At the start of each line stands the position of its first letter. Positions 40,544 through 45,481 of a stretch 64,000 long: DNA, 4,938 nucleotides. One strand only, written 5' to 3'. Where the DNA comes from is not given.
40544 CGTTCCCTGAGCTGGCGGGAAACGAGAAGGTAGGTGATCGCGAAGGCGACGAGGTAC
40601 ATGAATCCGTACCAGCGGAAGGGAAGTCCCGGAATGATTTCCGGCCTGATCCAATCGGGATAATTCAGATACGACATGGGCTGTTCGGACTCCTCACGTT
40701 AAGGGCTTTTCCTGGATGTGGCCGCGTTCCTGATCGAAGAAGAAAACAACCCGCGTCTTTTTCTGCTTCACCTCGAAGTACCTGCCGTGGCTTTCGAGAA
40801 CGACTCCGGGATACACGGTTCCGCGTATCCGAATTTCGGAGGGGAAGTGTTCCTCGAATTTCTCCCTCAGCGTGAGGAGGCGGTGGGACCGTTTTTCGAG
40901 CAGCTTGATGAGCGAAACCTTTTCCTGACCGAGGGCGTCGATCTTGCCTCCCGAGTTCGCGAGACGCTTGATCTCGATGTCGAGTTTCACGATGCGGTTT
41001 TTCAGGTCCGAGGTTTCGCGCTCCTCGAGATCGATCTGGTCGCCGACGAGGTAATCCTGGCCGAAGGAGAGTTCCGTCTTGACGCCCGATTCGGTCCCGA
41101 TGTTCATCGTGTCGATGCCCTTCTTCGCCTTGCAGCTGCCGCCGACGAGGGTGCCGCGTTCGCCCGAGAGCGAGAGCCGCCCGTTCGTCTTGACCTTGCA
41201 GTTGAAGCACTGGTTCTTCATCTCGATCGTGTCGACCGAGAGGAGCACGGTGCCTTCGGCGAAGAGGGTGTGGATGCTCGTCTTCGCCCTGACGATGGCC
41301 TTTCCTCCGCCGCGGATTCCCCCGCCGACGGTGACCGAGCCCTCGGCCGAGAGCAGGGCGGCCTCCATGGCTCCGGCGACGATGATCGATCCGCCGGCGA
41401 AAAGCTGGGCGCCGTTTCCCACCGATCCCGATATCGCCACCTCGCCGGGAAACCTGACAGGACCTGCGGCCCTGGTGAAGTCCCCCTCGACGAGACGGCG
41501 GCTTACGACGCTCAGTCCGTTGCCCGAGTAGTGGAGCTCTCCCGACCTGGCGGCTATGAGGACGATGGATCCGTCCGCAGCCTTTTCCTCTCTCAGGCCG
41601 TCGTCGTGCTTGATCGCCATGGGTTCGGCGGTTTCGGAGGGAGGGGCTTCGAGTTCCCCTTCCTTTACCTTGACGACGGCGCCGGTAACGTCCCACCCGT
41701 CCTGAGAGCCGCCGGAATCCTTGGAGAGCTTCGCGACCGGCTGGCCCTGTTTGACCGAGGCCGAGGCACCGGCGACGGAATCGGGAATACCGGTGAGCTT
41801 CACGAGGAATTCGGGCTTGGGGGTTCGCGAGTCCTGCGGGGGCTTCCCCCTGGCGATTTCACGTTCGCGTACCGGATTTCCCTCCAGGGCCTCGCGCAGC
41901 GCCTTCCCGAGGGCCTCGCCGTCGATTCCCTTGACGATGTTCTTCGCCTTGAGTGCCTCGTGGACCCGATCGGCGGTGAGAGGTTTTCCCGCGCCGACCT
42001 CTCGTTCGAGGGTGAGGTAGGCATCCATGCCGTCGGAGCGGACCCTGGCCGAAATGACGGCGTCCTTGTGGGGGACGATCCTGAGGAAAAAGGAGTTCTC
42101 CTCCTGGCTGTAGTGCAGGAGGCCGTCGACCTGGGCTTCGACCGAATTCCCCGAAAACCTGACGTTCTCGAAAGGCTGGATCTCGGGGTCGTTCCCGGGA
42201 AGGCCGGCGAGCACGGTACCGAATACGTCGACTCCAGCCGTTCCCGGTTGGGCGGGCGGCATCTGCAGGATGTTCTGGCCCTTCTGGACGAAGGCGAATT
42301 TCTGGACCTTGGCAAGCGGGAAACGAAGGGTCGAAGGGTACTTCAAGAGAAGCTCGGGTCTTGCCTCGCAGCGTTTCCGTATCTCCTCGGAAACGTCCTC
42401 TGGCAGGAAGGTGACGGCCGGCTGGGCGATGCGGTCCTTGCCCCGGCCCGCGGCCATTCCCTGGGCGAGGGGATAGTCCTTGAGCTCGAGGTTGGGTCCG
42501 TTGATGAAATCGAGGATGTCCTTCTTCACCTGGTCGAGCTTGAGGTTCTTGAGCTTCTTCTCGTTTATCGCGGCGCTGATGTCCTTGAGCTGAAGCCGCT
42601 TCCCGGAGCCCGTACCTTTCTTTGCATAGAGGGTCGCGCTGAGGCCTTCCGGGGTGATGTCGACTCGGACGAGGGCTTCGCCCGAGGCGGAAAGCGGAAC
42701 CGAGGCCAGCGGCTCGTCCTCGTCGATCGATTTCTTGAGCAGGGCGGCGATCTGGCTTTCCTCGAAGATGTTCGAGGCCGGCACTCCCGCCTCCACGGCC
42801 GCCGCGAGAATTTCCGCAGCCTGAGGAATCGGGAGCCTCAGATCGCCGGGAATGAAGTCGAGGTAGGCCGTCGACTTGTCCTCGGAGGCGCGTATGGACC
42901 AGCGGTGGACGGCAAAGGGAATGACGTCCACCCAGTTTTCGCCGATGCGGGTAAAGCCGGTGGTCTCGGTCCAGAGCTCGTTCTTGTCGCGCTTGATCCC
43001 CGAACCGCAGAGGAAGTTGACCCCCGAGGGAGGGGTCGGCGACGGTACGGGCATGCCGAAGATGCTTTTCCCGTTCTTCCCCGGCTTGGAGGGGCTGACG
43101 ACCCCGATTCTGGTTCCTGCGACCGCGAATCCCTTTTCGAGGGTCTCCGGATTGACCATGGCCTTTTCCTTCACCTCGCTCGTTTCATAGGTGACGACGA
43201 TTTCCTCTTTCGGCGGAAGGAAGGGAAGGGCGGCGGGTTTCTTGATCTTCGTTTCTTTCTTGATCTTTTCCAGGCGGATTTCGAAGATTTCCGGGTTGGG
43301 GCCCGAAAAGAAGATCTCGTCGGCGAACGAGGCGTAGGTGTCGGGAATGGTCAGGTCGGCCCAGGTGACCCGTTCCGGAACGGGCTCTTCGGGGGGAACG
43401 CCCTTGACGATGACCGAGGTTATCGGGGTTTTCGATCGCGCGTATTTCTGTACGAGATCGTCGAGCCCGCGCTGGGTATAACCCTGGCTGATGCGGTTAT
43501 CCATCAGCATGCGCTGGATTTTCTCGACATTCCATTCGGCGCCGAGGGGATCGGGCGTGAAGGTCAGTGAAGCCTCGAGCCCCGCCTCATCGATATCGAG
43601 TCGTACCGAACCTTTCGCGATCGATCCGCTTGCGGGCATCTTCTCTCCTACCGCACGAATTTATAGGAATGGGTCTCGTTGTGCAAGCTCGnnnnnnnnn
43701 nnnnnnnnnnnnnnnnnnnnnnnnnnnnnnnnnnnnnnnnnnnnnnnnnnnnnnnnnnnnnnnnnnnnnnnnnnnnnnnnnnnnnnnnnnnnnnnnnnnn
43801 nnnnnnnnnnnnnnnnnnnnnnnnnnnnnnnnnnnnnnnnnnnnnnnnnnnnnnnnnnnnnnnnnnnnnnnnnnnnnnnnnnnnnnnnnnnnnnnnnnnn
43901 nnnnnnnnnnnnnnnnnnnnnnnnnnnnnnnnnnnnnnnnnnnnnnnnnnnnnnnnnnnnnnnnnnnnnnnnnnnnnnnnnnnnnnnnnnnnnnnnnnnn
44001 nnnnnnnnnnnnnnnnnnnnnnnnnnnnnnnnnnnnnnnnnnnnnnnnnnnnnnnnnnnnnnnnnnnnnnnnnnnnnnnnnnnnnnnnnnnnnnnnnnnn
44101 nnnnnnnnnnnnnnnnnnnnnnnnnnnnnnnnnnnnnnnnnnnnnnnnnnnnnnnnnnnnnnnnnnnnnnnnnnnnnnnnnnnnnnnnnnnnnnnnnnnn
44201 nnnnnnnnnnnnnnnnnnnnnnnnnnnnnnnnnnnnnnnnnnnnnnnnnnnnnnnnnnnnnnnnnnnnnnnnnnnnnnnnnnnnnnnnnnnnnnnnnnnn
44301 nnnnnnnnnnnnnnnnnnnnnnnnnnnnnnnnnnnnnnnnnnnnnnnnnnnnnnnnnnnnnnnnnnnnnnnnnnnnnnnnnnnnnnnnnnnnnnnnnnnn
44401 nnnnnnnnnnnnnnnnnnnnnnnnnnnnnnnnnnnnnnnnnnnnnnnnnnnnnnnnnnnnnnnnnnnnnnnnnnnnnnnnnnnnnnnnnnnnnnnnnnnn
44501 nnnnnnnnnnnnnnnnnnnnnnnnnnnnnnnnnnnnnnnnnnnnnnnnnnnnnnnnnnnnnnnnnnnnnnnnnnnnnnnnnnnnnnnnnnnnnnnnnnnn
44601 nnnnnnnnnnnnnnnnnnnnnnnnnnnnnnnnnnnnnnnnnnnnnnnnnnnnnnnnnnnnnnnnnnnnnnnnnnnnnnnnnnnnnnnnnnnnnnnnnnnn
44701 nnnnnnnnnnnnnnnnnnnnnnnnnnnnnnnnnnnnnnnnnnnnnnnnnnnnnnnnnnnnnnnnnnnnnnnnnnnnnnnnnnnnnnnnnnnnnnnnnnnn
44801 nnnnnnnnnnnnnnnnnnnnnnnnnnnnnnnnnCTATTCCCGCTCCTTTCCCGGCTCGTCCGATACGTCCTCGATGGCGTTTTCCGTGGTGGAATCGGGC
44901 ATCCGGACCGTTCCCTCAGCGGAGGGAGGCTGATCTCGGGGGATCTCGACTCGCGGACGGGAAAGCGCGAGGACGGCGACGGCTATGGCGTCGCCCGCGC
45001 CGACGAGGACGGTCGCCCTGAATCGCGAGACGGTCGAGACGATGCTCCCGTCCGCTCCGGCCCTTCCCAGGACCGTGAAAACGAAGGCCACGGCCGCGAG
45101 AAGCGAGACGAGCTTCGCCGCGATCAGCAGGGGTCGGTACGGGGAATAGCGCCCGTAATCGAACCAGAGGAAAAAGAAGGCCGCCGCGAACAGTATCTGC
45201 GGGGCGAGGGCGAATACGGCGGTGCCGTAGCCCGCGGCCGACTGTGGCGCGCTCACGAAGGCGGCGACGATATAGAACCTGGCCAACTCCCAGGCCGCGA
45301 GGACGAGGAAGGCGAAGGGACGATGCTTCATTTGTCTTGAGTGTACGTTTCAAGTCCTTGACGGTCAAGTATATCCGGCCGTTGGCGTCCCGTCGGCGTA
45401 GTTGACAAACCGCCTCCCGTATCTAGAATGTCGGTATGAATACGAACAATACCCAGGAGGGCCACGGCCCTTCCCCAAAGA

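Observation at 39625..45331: Tightly linked operon: 4-TM protein, MinD-like ATPase, giant FapA/DUF342 protein and Lgt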

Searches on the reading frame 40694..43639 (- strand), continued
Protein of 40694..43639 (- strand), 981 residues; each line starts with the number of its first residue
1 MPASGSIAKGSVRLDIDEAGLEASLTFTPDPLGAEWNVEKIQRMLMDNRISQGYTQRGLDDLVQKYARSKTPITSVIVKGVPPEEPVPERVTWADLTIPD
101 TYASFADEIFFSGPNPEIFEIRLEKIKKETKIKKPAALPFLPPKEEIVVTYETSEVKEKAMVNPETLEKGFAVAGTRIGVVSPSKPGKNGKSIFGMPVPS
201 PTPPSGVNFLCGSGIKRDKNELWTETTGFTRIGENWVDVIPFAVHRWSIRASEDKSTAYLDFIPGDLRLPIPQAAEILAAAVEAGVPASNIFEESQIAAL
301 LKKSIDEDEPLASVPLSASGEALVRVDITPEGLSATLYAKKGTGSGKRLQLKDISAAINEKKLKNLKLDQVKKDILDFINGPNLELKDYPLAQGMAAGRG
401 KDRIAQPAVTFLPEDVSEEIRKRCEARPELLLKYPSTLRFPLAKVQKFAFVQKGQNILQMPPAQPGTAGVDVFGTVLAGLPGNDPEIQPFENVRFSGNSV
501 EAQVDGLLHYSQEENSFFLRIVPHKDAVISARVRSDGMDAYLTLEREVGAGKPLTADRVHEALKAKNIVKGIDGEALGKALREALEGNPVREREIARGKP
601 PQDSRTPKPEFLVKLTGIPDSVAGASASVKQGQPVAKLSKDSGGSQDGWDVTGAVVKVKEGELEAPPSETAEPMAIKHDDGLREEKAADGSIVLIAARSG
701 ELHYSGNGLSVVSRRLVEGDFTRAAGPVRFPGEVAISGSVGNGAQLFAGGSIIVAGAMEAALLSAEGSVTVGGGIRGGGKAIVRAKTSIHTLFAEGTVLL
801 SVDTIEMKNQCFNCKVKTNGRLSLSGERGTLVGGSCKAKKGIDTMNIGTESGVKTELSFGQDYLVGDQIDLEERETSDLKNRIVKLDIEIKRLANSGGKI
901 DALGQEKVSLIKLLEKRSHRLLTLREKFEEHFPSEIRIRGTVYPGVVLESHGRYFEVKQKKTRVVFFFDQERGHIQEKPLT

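Call 79: find_related_loci(query=A2, collection=metagenome_contigs, flank=4000)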
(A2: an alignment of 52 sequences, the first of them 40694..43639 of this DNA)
Query A2 (981 aa) in metagenome_contigs; peptide patterns used: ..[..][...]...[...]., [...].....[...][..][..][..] (x = any residue, [..] = any of these).
585 stretches matched a pattern; 300 encode a relative of the query (tblastn E <= 1e-3); the best 80 are kept; 80 distinct loci.
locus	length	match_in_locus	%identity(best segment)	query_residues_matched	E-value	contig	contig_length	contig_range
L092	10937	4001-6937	43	4-981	0e+0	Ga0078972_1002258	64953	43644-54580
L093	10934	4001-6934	44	8-980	0e+0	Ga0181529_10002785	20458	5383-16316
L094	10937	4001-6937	43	4-981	0e+0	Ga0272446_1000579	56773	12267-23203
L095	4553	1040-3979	43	6-980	0e+0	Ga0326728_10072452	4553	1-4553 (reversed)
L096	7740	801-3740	43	6-980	0e+0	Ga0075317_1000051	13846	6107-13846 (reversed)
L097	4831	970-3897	41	4-980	0e+0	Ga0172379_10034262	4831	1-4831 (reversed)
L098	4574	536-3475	42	6-980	0e+0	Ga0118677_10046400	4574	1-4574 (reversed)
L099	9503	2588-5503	42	8-980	0e+0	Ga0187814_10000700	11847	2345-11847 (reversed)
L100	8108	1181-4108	42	4-980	0e+0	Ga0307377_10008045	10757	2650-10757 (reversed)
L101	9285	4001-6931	43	9-980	0e+0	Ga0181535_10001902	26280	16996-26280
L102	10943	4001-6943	43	4-980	0e+0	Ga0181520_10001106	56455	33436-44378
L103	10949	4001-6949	42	3-980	0e+0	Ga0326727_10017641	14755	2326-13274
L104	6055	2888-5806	40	7-980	0e+0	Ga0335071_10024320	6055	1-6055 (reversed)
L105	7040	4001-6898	41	4-980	0e+0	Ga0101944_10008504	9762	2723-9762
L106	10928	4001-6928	40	6-980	0e+0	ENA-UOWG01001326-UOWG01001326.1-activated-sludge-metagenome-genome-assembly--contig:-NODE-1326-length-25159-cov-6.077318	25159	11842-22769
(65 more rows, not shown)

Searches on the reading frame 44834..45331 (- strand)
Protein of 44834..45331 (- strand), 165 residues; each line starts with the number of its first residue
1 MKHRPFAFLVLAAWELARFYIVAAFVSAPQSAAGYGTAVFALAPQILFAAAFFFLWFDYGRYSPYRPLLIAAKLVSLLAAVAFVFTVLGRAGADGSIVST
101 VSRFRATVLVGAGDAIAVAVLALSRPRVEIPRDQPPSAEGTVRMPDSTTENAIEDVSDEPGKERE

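Call 3: search_protein_families(library=pfam, proteins=[window:44834-45331:-], max_evalue=0.01)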
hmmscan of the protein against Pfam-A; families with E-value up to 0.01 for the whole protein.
window:44834-45331:- (165 aa): 0 families

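Call 4: search_protein_families(library=ncbifam, proteins=[window:44834-45331:-], max_evalue=0.01)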
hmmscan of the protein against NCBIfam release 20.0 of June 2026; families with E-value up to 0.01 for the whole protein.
window:44834-45331:- (165 aa): 0 families
